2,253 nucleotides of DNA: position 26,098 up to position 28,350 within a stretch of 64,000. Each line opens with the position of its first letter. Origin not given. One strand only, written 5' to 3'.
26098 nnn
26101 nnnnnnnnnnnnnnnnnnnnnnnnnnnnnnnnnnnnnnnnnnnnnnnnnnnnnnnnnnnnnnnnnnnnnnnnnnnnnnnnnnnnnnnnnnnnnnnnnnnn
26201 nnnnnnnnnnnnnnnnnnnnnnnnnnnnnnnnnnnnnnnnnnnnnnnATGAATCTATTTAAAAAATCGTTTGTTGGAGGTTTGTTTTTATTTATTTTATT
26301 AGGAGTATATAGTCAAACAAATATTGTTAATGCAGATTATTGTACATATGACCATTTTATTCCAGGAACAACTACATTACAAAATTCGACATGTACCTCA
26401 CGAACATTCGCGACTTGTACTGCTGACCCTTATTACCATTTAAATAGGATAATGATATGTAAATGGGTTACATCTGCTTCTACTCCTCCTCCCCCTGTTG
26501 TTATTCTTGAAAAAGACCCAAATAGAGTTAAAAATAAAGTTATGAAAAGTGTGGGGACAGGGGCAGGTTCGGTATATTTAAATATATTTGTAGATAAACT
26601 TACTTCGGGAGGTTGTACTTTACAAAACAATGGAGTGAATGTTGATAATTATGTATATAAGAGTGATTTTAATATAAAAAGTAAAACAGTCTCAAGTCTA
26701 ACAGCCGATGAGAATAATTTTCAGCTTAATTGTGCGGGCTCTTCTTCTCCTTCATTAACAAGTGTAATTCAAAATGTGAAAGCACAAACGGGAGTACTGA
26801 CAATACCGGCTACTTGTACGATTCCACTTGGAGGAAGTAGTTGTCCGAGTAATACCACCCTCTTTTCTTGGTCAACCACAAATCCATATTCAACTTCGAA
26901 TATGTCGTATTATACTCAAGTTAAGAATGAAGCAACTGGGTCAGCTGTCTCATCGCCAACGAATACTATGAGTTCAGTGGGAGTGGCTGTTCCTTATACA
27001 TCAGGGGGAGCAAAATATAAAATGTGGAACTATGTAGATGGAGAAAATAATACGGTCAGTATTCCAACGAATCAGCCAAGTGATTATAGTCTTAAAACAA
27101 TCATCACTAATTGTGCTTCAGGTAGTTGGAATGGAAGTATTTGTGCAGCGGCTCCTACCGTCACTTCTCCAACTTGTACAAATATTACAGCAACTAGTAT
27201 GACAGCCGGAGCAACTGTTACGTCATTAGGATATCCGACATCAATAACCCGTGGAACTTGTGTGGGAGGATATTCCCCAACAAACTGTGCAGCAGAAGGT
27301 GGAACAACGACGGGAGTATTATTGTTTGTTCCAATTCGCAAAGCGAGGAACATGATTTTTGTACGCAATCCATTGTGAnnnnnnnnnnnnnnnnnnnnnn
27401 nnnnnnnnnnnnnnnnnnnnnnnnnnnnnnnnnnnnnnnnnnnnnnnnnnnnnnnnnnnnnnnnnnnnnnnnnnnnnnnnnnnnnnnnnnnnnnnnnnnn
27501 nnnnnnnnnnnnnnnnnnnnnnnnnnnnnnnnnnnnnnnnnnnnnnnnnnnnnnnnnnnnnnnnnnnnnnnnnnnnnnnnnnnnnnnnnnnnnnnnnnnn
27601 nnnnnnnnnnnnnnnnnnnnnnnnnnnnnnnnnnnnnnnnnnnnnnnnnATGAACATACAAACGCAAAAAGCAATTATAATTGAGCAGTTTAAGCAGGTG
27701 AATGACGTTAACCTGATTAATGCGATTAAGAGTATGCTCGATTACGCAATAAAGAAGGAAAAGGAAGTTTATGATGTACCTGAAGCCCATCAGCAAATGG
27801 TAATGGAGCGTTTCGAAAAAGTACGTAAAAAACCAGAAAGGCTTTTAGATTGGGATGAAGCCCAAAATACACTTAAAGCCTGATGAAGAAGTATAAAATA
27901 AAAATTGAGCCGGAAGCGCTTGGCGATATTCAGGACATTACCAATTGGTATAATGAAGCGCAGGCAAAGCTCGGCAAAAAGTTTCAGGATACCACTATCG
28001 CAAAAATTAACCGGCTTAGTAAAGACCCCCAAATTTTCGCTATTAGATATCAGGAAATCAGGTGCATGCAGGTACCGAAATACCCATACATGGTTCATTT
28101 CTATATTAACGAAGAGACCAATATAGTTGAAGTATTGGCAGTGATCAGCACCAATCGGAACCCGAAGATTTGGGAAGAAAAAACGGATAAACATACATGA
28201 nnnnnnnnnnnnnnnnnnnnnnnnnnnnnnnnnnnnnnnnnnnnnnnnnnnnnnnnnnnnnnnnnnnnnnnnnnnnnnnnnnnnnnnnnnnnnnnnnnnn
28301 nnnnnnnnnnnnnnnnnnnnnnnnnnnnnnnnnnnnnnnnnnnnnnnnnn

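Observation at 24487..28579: The 3' end of the ABC-ATPase gene is present three times and brackets two integrase-less cassettes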

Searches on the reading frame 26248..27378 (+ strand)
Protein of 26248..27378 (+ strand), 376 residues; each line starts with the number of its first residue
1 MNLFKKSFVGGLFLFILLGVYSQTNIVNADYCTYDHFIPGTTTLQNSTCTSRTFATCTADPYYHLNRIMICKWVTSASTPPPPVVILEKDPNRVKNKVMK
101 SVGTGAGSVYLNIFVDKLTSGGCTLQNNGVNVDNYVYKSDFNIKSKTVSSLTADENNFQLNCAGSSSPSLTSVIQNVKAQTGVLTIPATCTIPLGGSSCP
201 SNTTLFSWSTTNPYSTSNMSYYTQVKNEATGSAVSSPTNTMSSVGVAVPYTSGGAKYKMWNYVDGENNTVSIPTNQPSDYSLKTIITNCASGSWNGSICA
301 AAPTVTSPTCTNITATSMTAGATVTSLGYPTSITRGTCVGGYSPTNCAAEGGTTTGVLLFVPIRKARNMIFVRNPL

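Call 6: search_protein_families(library=pfam, proteins=[window:26248-27378:+], max_evalue=0.01)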
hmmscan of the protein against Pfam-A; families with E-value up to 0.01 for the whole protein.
window:26248-27378:+ (376 aa): 0 families

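Call 38: find_homologous_proteins(query=window:26248-27378:+, max_evalue=0.001)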
Query window:26248-27378:+ (376 aa): 4 proteins with E <= 0.001 among 5451 candidates.
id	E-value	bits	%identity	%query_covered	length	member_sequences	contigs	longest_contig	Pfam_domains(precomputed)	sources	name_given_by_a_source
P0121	3.3e-246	834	100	100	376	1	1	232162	-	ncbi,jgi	ncbi:MAG: hypothetical protein WC780_04220 [Lentimicrobiaceae bacterium]|jgi:hypothetical protein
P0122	3.6e-38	150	82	15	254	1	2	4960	-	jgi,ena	-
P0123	9.3e-29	119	85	20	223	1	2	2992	-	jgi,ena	-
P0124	4.9e-10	57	67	15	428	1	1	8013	-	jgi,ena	-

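Call 43: find_encoding_contigs(protein=P0123, flank=10000, max_places=6)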
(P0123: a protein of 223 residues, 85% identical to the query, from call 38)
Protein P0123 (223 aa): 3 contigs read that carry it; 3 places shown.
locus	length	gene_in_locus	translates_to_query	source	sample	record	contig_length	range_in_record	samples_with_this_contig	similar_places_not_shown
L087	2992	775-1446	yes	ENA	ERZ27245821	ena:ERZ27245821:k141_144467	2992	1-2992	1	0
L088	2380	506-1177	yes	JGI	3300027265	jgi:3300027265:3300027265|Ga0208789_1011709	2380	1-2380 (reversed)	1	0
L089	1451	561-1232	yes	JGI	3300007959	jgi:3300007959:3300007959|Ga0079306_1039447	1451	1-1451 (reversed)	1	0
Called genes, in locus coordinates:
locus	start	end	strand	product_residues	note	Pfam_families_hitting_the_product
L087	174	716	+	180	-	-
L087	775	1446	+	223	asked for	-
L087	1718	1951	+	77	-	-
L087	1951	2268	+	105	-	PF05016:ParE_toxin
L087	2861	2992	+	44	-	?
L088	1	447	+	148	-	?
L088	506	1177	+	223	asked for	-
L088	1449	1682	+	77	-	-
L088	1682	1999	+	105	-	PF05016:ParE_toxin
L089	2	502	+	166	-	?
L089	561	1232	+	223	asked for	-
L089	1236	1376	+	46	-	-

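Call 44: find_encoding_contigs(protein=P0122, flank=10000, max_places=6)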
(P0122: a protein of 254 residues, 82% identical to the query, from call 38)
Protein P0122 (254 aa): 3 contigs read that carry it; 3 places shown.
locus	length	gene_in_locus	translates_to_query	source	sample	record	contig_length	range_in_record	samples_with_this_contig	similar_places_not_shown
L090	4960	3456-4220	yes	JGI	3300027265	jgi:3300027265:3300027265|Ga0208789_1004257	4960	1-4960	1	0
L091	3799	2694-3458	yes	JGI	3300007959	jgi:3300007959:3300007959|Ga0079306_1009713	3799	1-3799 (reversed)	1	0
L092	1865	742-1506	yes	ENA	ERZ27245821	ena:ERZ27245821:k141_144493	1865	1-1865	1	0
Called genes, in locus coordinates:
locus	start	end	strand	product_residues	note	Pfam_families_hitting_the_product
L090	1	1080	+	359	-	PF00871:Acetate_kinase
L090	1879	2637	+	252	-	PF18998:Flg_new_2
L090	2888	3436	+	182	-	-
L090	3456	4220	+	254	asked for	-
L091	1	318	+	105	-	?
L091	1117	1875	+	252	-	PF18998:Flg_new_2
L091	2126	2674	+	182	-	-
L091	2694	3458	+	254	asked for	-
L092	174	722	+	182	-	-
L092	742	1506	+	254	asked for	-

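Call 64: search_protein_families(library=phrogs, proteins=[window:26248-27378:+], max_evalue=1)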
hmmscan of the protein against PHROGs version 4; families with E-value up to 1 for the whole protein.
window:26248-27378:+ (376 aa): 1 family
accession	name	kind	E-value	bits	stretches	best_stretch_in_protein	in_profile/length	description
phrog_25095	-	unknown function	0.29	12.2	1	109-145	35-71/92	-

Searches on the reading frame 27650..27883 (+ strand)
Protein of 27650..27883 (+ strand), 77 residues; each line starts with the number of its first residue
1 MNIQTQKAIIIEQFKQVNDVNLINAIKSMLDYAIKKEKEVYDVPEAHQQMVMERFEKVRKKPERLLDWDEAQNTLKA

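Call 6: search_protein_families(library=pfam, proteins=[window:27650-27883:+], max_evalue=0.01)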
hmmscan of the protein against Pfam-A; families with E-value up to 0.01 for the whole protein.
window:27650-27883:+ (77 aa): 1 family
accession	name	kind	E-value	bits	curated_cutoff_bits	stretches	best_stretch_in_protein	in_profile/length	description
PF09720.15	Unstab_antitox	-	0.0083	16.6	23.3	0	41-71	24-54/54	Putative addiction module component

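Call 60: search_protein_families(library=ncbifam, proteins=[window:27650-27883:+], max_evalue=1)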
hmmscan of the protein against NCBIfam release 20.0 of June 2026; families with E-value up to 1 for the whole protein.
window:27650-27883:+ (77 aa): 4 families
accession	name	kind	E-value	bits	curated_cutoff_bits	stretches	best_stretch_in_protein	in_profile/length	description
NF003701.1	PRK05318.1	subfamily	0.0011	17.9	383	1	21-72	341-392/426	anti-phage deoxyguanosine triphosphatase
NF041026.1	antiphage_dGTPase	exception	0.018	14.2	400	1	21-74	338-391/425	anti-phage deoxyguanosine triphosphatase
NF000503.1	fusF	exception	0.057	13.4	435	1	5-61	39-92/214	fusidic acid resistance EF-G-binding protein FusF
NF033852.1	fulvocin_rel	subfamily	0.53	11.1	35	1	4-75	11-83/150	bacteriocin fulvocin C-related protein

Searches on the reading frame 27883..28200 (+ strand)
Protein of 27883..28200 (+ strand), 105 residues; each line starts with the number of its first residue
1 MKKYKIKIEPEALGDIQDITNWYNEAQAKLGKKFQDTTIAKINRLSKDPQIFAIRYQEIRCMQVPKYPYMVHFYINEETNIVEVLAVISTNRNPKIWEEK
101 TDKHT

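Call 6: search_protein_families(library=pfam, proteins=[window:27883-28200:+], max_evalue=0.01)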
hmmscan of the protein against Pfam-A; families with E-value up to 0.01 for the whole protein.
window:27883-28200:+ (105 aa): 1 family
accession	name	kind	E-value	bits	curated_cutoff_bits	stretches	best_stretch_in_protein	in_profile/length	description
PF05016.21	ParE_toxin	-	3.7e-08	34.3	23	1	6-93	1-88/89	ParE toxin of type II toxin-antitoxin system, parDE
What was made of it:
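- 27536..28484 (+): Islet 2: TA module, made of a promoter region, antitoxin 27650-27883, ParE toxin 27883-28200 and right flank 'Z' 28201-28484. PF05016 E=3.7e-8 (call 6).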

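Call 60: search_protein_families(library=ncbifam, proteins=[window:27883-28200:+], max_evalue=1)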
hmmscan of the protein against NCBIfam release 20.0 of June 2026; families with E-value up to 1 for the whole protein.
window:27883-28200:+ (105 aa): 1 family
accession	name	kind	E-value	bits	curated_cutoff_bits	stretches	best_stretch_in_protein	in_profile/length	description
NF041237.1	CAS_csx29_CRASP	exception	0.0026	16.7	300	1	17-99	293-365/670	type III-E CRISPR-associated TPR-CHAT protein Csx29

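Call 65: find_homologous_proteins(query=window:27883-28200:+, max_evalue=1e-15)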
Query window:27883-28200:+ (105 aa): 174 proteins with E <= 1e-15 among 176 candidates; the best 120 are listed.
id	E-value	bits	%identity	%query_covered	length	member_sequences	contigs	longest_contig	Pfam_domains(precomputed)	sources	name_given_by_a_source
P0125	1.4e-64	232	100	100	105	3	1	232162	PF05016.22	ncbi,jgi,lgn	ncbi:MAG: type II toxin-antitoxin system RelE/ParE family toxin [Lentimicrobiaceae bacterium]|jgi:pl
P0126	1.4e-56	206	88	100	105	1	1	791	PF05016.22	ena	-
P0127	4.1e-56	205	88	100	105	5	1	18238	PF05016.22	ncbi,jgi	-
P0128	5.3e-56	205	89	100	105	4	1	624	PF05016.22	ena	-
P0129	1.9e-55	203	87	100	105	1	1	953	PF05016.22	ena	-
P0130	3.8e-55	202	87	99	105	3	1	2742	PF05016.22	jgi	jgi:plasmid stabilization system protein ParE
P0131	8.4e-55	201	88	99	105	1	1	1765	PF05016.22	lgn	-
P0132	1.6e-50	187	80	99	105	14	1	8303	PF05016.22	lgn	-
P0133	3.7e-48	179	77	99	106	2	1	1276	PF05016.22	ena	-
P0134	6.6e-48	179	78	98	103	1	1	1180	PF05016.22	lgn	-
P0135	1.0e-47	178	77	99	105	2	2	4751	PF05016.22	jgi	-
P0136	1.3e-47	178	76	99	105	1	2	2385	PF05016.22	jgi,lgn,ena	-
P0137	2.0e-47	177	77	99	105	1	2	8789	PF05016.22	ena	-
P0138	2.2e-47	177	74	99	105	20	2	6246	PF05016.22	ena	-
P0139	3.2e-47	176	78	98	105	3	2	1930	PF05016.22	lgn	-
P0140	3.9e-47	176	76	99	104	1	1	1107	PF05016.22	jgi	jgi:hypothetical protein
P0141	1.3e-46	175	75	99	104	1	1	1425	PF05016.22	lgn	-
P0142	1.6e-46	174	77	96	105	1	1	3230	PF05016.22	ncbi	-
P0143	2.3e-46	174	74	99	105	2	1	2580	PF05016.22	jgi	jgi:plasmid stabilization system protein ParE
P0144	3.0e-46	173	76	98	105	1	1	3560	PF05016.22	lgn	-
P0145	3.2e-46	173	73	99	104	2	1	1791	PF05016.22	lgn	-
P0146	3.7e-46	173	75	99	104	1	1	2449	PF05016.22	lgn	-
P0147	4.8e-46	173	76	99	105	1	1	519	PF05016.22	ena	-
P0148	5.1e-46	173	73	99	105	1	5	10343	PF05016.22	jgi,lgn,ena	-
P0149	5.6e-46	172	74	98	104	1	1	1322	PF05016.22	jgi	-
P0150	8.5e-46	172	75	99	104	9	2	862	PF05016.22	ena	-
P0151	8.9e-46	172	74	99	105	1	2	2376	PF05016.22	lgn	-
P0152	1.2e-45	171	73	99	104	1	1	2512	PF05016.22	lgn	-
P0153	1.9e-45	171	70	100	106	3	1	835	PF05016.22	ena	-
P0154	2.3e-45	170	72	100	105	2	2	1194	PF05016.22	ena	-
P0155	2.5e-45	170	72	98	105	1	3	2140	PF05016.22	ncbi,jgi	-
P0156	3.2e-45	170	75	98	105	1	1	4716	PF05016.22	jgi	jgi:hypothetical protein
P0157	5.0e-45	169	72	98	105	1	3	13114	PF05016.22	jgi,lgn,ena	jgi:plasmid stabilization system protein ParE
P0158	6.5e-45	169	77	94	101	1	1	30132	PF05016.22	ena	-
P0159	6.8e-45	169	71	99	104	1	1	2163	PF05016.22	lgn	-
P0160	6.9e-45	169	73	99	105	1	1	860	PF05016.22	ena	-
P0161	8.7e-45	169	73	99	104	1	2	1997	PF05016.22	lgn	-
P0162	1.1e-44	168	73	98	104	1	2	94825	PF05016.22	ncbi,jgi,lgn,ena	ncbi:MAG: type II toxin-antitoxin system RelE/ParE family toxin [Salinivirgaceae bacterium]|jgi:plas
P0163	1.6e-44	168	72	99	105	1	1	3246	PF05016.22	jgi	jgi:plasmid stabilization system protein ParE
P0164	1.9e-44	168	73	99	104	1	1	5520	PF05016.22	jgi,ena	-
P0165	2.1e-44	167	74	96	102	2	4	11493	PF05016.22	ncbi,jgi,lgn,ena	-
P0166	2.1e-44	167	74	99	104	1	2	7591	PF05016.22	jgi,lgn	jgi:plasmid stabilization system protein ParE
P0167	2.4e-44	167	75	97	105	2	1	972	PF05016.22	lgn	-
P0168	2.9e-44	167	71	99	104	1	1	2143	PF05016.22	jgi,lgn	-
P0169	3.4e-44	167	72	98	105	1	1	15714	PF05016.22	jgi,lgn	jgi:plasmid stabilization system protein ParE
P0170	3.8e-44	167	73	99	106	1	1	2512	PF05016.22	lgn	-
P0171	3.9e-44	167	74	96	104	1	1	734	PF05016.22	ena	-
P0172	4.4e-44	166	73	96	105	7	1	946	PF05016.22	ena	-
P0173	4.7e-44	166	75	94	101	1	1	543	PF05016.22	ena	-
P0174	5.4e-44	166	72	100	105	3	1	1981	PF05016.22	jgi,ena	-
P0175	7.0e-44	166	71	98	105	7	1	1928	PF05016.22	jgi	jgi:plasmid stabilization system protein ParE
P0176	9.6e-44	165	72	99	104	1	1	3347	PF05016.22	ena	-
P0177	1.1e-43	165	71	99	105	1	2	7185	PF05016.22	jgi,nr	nr:type II toxin-antitoxin system RelE/ParE family toxin [Bacteroidota bacterium]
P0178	1.1e-43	165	73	96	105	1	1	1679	PF05016.22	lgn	-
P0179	1.2e-43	165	74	99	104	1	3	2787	PF05016.22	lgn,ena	-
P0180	1.3e-43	165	70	99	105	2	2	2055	PF05016.22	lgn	-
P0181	1.5e-43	165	75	94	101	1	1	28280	PF05016.22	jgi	jgi:plasmid stabilization system protein ParE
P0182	1.8e-43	164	71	98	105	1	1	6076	PF05016.22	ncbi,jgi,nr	ncbi:MAG: type II toxin-antitoxin system RelE/ParE family toxin [Bacteroidales bacterium]|nr:type II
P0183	2.2e-43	164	73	96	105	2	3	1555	PF05016.22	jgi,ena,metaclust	metaclust:\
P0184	2.2e-43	164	72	98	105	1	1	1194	PF05016.22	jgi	jgi:plasmid stabilization system protein ParE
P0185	2.3e-43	164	72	99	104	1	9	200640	PF05016.22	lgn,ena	-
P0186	2.3e-43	164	70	99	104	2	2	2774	PF05016.22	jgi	jgi:mRNA-degrading endonuclease RelE of RelBE toxin-antitoxin system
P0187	2.3e-43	164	70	99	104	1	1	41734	PF05016.22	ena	-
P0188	2.6e-43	164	72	98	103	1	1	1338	PF05016.22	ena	-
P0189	2.8e-43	164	71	98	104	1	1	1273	PF05016.22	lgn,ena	-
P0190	3.3e-43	164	70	99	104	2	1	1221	PF05016.22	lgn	-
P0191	4.2e-43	163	75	94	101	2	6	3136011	PF05016.22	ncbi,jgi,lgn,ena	-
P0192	5.7e-43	163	68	99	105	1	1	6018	PF05016.22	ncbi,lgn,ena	-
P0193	6.6e-43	163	69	96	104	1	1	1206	PF05016.22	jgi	-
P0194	7.3e-43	162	76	95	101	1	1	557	PF05016.22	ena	-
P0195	8.9e-43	162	73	96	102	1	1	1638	PF05016.22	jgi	jgi:hypothetical protein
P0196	9.6e-43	162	74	94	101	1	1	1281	PF05016.22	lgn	-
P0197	9.8e-43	162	72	97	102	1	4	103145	PF05016.22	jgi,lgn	jgi:plasmid stabilization system protein ParE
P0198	1.0e-42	162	71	98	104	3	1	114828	PF05016.22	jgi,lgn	-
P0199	1.0e-42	162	71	98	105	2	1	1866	PF05016.22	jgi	jgi:plasmid stabilization system protein ParE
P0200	1.1e-42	162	68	99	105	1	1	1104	PF05016.22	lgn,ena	-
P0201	2.1e-42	161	69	98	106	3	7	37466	PF05016.22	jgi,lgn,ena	-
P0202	2.8e-42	161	68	99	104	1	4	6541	PF05016.22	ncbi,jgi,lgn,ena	-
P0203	3.5e-42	160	69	99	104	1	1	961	PF05016.22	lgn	-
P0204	3.6e-42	160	71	98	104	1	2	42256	PF05016.22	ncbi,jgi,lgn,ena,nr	ncbi:MAG: type II toxin-antitoxin system RelE/ParE family toxin [Bacteroidetes bacterium]|nr:type II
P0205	3.9e-42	160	70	98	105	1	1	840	PF05016.22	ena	-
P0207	5.7e-42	160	70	96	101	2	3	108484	PF05016.22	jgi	jgi:plasmid stabilization system protein ParE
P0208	6.4e-42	159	70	97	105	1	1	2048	PF05016.22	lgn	-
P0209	8.2e-42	159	69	98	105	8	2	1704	PF05016.22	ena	-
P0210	8.3e-42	159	72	96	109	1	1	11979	PF05016.22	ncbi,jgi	-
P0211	9.2e-42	159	70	96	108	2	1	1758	PF05016.22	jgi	-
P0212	9.6e-42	159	69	99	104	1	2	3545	PF05016.22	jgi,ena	-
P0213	9.8e-42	159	69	98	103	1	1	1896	PF05016.22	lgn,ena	-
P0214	1.0e-41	159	71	96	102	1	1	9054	PF05016.22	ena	-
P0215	1.1e-41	159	68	96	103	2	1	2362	PF05016.22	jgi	jgi:plasmid stabilization system protein ParE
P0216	1.3e-41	158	70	98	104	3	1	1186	PF05016.22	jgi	jgi:plasmid stabilization system protein ParE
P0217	1.3e-41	158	73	95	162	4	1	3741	PF05016.22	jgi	-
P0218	1.4e-41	158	69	98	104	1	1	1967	PF05016.22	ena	-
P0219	1.4e-41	158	68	98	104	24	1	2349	PF05016.22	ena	-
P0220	1.6e-41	158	69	99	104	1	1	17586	PF05016.22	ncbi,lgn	-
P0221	2.2e-41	158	66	99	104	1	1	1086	PF05016.22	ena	-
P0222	2.2e-41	158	70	98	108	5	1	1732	PF05016.22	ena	-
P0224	3.1e-41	157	67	99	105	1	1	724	PF05016.22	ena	-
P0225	3.6e-41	157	69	98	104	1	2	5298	PF05016.22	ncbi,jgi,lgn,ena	-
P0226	3.7e-41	157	67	99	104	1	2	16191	PF05016.22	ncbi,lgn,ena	-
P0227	5.9e-41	156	69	97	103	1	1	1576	PF05016.22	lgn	-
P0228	6.0e-41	156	69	98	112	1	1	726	PF05016.22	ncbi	-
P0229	6.8e-41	156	69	98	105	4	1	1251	PF05016.22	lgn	-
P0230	8.4e-41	156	64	96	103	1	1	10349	PF05016.22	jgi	jgi:mRNA-degrading endonuclease RelE of RelBE toxin-antitoxin system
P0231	9.0e-41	156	68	96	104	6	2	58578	PF05016.22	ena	-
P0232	9.1e-41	156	66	98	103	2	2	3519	PF05016.22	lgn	-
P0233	9.9e-41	156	70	94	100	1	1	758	PF05016.22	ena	-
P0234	9.9e-41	156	67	99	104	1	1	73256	PF05016.22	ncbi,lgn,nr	ncbi:MAG: type II toxin-antitoxin system RelE/ParE family toxin [Bacteroidota bacterium]|nr:type II 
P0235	1.0e-40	156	67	96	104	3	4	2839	PF05016.22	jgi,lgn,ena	-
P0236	1.3e-40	155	70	100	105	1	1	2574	PF05016.22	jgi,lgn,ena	-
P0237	1.4e-40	155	66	98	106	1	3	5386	PF05016.22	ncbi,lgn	ncbi:MAG: type II toxin-antitoxin system RelE/ParE family toxin [Mangrovibacterium sp.]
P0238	1.5e-40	155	67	98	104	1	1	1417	PF05016.22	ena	-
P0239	1.6e-40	155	70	99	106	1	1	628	PF05016.22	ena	-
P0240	1.6e-40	155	72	98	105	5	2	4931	PF05016.22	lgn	-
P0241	2.1e-40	155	73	94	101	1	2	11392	PF05016.22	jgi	-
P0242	3.7e-40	154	69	96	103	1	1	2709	PF05016.22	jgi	jgi:mRNA-degrading endonuclease RelE of RelBE toxin-antitoxin system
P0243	4.1e-40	154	67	98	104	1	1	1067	PF05016.22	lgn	-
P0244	5.7e-40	153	67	98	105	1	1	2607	PF05016.22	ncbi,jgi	jgi:plasmid stabilization system protein ParE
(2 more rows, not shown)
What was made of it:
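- On Type II ParE/RelE toxin-antitoxin module (islet 2): There are 174 homologues in Bacteroidota at E<=1e-15 (call 65).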

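Call 66: find_encoding_contigs(protein=P0132, flank=6000, max_places=4)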
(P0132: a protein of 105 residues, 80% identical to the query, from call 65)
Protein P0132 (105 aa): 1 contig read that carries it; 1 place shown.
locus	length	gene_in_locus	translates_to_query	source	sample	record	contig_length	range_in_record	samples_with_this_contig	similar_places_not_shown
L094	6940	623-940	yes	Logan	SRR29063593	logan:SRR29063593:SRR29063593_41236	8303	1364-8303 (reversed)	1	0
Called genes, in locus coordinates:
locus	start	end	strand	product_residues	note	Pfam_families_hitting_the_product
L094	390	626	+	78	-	-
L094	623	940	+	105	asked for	PF05016:ParE_toxin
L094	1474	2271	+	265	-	PF02630:SCO1-SenC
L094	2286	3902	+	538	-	PF00115:COX1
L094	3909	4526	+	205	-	PF00510:COX3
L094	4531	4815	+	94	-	PF03626:COX4_pro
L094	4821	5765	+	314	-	PF02790:COX2_TM, PF00116:COX2, PF00034:Cytochrom_C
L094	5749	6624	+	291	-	PF01040:UbiA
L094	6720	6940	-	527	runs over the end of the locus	?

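Call 67: find_encoding_contigs(protein=P0130, flank=6000, max_places=4)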
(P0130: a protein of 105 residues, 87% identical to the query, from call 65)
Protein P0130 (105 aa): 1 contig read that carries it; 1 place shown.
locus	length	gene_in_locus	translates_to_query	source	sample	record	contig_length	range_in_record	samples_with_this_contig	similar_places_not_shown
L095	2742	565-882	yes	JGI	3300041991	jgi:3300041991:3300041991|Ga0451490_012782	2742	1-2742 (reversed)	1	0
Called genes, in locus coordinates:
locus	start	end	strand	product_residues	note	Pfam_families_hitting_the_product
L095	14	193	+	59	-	-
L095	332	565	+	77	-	-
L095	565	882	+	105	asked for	PF05016:ParE_toxin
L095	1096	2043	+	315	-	-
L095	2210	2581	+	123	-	-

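Call 86: find_encoding_contigs(protein=P0131, flank=6000, max_places=4)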
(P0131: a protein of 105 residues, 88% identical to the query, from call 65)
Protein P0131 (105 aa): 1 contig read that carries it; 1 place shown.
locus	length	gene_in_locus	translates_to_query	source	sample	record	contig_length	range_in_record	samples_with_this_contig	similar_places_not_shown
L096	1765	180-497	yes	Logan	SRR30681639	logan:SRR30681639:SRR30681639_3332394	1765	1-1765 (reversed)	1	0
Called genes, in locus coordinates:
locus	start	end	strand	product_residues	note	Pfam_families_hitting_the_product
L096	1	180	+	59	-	?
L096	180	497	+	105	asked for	PF05016:ParE_toxin (weak)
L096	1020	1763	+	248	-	?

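Call 87: find_encoding_contigs(protein=P0137, flank=6000, max_places=4)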
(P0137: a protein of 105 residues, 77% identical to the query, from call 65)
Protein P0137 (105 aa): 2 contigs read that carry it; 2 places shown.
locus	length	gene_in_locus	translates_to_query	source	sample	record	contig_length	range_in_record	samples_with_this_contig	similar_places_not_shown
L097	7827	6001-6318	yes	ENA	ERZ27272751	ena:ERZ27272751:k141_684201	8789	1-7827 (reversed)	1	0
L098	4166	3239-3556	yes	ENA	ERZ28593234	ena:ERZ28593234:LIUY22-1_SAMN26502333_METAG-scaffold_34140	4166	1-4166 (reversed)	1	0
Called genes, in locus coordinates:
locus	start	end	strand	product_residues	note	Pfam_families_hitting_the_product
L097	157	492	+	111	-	PF12844:HTH_19, PF13560:HTH_31, PF01381:HTH_3, PF13443:HTH_26 (faint)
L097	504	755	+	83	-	-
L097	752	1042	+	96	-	-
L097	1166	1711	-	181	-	-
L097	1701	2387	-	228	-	-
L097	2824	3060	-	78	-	-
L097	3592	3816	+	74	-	-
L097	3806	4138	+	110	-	PF06296:RelE (weak)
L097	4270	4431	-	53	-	-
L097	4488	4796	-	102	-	PF15639:Tox-MPTase3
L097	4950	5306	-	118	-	-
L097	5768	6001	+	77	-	-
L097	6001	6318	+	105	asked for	PF05016:ParE_toxin (weak)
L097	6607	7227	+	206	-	PF14681:UPRTase, PF00156:Pribosyltran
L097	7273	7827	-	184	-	?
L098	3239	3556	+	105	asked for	PF05016:ParE_toxin (weak)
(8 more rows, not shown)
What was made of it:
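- The TA module also occurs at unrelated loci (calls 66, 87).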
